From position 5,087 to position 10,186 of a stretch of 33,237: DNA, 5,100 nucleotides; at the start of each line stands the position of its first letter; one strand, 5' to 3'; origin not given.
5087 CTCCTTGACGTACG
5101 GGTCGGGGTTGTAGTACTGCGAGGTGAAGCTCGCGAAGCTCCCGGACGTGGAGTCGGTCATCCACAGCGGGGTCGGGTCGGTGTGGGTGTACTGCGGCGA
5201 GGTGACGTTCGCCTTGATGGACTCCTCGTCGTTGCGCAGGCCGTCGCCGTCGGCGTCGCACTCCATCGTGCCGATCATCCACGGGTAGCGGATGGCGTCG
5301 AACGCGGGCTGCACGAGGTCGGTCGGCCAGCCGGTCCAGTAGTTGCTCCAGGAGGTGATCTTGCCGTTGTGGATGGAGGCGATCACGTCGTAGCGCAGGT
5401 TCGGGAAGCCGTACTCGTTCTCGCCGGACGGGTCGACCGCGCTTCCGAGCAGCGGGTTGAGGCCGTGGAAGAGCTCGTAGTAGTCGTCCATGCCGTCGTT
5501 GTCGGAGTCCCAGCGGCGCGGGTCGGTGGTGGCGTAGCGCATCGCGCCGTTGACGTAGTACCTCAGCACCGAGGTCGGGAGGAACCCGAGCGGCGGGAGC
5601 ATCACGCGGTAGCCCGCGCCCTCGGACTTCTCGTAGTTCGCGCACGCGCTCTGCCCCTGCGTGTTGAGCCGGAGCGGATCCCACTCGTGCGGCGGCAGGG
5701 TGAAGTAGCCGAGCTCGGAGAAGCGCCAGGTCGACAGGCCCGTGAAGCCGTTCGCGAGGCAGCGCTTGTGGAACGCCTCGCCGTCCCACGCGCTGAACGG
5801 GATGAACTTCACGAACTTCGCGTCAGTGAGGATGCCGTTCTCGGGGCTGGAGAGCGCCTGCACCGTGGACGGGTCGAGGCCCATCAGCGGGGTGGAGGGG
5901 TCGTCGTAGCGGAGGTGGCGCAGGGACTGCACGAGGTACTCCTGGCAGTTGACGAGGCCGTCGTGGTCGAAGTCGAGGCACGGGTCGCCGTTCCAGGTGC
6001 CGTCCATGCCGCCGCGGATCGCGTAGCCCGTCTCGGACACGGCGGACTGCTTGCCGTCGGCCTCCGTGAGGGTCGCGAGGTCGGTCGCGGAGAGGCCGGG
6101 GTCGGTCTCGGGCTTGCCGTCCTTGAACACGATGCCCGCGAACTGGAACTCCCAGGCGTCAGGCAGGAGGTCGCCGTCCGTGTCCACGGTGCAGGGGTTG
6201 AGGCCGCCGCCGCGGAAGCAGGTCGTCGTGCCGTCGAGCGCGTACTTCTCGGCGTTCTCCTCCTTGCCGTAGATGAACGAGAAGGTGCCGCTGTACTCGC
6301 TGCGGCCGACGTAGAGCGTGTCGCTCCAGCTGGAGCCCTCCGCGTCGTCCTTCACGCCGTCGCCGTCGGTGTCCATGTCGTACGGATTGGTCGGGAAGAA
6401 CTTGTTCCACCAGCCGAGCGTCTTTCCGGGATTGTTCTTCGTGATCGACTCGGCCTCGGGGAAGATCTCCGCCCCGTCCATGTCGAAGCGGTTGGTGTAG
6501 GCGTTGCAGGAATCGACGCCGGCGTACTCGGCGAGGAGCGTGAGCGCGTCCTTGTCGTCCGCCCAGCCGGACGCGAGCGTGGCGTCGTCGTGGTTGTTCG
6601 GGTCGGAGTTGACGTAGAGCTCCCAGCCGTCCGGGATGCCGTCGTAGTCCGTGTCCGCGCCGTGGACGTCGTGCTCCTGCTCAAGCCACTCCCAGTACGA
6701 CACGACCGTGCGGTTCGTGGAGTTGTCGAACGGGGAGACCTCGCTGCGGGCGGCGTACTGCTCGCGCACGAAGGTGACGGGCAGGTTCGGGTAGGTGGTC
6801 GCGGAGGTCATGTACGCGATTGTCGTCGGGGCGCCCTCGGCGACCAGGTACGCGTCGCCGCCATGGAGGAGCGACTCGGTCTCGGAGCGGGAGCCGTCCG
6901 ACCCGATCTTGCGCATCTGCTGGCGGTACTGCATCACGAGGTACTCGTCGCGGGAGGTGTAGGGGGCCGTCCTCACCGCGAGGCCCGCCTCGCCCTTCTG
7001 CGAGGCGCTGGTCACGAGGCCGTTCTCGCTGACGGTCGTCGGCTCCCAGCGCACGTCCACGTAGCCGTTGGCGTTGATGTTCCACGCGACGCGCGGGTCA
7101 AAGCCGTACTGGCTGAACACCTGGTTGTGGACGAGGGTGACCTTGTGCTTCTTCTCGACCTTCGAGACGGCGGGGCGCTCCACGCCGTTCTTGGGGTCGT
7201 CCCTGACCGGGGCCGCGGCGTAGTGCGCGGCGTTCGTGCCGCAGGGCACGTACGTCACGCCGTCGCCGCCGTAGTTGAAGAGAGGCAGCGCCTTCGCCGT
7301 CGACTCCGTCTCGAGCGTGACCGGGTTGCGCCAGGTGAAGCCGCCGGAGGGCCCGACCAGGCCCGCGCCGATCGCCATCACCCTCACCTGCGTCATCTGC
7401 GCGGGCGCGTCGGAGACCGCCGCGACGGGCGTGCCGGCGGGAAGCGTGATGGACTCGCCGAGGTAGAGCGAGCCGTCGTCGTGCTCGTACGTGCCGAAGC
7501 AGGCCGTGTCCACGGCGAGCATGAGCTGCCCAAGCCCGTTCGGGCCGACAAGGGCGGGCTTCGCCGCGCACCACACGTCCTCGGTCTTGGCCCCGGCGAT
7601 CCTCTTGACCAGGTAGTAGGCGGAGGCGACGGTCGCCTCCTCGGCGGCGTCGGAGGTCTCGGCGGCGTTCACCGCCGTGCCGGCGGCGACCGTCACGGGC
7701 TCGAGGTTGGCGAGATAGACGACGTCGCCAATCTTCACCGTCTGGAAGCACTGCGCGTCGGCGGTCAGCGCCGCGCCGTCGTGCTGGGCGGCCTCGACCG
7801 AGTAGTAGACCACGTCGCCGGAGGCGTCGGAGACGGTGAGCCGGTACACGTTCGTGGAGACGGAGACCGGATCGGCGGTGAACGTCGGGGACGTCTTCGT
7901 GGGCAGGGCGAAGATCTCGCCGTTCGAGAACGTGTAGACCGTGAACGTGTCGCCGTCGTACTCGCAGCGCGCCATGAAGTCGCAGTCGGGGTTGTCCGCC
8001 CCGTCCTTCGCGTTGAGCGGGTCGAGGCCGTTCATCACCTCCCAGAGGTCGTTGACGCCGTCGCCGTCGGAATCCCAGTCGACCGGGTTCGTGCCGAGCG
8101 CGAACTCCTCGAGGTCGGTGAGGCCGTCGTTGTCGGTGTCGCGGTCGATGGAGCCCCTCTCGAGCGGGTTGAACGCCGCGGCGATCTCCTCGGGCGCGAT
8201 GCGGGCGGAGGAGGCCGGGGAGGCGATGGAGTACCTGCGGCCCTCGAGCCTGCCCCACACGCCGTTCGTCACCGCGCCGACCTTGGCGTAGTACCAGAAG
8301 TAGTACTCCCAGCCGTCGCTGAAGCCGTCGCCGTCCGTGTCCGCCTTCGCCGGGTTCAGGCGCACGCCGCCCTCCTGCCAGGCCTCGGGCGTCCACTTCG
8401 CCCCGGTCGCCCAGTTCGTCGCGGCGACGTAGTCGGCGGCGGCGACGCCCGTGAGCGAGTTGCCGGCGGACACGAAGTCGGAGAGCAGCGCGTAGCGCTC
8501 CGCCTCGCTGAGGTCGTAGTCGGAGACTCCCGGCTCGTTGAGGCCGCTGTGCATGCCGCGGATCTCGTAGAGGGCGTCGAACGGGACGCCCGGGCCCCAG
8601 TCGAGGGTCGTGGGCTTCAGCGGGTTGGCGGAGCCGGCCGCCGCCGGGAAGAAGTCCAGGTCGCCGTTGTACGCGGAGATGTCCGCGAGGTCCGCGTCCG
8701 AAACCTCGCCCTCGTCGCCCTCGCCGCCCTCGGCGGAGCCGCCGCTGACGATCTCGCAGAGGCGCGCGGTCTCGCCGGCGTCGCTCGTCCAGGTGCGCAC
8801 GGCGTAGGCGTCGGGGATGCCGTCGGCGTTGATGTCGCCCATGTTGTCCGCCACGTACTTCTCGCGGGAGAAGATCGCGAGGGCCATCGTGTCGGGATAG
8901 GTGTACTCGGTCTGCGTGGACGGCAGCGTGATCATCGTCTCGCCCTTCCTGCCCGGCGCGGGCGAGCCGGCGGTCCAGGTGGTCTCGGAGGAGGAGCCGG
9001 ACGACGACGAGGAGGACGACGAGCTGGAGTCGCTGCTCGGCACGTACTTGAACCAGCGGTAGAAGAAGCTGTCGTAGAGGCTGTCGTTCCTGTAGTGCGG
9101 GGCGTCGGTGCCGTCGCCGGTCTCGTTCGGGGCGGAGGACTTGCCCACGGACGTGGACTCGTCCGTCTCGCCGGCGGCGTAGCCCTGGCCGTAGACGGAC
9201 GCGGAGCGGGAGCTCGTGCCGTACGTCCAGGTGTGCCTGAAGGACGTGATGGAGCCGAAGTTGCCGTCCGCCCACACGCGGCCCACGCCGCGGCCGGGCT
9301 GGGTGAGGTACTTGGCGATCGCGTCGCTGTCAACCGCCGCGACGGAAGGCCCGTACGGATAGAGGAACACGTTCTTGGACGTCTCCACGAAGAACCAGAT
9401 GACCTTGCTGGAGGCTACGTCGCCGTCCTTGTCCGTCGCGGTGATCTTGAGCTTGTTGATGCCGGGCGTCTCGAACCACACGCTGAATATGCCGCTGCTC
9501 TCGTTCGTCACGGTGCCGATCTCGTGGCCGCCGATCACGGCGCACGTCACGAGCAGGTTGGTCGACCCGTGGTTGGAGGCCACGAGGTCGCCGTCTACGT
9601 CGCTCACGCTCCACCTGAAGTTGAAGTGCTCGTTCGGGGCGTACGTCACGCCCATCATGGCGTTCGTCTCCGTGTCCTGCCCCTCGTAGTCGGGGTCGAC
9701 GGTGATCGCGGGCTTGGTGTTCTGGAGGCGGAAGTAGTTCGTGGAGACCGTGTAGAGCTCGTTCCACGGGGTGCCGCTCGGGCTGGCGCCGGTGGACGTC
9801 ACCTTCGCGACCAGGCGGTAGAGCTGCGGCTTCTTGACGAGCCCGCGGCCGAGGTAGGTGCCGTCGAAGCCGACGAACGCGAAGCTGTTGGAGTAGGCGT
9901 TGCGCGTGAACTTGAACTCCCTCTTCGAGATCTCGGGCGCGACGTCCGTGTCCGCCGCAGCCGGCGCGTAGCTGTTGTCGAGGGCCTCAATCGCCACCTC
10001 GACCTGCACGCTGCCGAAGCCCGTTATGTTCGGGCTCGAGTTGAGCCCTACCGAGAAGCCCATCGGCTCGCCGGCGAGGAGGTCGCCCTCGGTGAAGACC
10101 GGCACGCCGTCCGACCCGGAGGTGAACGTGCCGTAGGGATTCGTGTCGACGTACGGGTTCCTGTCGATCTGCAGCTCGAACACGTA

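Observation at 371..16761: Start/stop-overlapped operon: secreted C10 cysteine protease, small lipoprotein and 4,221-aa giant calcium-binding surface protein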

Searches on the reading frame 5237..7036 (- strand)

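Call 26: search_protein_families(library=pfam, proteins=[window:5237-7036:-], max_evalue=0.5)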
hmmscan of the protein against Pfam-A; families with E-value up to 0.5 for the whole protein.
window:5237-7036:- (600 aa): 2 families
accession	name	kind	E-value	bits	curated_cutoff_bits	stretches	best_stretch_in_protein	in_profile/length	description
PF18884.5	TSP3_bac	-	2.3e-07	30.9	25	2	128-148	1-21/22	Bacterial TSP3 repeat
PF03495.19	Binary_toxB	-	0.41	11.3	25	0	128-140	2-14/78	Clostridial binary toxin B/anthrax toxin PA Ca-binding domain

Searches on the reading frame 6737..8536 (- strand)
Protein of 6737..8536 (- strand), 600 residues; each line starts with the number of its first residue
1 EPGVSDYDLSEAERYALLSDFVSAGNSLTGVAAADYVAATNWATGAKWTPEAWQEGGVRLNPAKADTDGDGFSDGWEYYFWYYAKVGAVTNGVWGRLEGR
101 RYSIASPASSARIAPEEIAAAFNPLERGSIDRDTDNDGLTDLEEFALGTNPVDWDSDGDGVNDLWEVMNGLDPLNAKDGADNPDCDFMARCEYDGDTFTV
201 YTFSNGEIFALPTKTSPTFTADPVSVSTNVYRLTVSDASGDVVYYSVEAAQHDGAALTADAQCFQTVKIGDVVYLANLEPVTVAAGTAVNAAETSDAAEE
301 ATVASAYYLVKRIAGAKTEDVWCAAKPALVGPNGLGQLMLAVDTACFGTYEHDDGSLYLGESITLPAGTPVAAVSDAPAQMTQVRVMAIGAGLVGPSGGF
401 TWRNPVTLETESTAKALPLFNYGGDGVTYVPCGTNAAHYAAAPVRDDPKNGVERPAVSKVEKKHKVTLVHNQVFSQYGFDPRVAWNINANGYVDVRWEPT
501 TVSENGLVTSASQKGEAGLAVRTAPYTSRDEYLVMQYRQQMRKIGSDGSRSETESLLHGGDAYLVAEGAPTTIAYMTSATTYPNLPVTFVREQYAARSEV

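Call 26: search_protein_families(library=pfam, proteins=[window:6737-8536:-], max_evalue=0.5)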
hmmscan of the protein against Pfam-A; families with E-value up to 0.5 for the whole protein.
window:6737-8536:- (600 aa): 1 family
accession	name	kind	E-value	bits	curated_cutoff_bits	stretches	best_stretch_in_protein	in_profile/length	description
PF18884.5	TSP3_bac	-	4.9e-13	49.1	25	3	133-153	1-21/22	Bacterial TSP3 repeat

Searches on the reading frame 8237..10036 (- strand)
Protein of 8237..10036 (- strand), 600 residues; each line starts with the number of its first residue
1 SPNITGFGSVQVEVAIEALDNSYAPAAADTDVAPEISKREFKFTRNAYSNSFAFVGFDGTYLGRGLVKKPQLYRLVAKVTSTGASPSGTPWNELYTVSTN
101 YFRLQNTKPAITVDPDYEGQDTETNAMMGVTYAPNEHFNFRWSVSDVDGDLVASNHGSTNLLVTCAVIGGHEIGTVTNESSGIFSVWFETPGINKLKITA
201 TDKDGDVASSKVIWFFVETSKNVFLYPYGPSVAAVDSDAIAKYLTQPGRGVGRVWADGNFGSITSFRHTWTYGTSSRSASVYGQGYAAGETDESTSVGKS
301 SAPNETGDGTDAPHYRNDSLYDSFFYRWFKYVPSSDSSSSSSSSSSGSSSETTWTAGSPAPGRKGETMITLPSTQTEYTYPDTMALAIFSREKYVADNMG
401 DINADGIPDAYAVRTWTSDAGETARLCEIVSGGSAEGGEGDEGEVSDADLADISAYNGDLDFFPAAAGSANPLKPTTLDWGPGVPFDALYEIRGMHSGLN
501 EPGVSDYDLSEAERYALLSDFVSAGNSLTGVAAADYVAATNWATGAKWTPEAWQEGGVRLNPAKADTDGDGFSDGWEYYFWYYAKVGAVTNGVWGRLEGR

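Call 26: search_protein_families(library=pfam, proteins=[window:8237-10036:-], max_evalue=0.5)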
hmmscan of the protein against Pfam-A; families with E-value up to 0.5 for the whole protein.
window:8237-10036:- (600 aa): 2 families
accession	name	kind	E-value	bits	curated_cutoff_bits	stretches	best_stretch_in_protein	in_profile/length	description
PF18884.5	TSP3_bac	-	0.00055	20.2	25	1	566-577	1-12/22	Bacterial TSP3 repeat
PF17936.7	Big_6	-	0.0079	16.9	27.6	1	157-210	21-76/83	Bacterial Ig domain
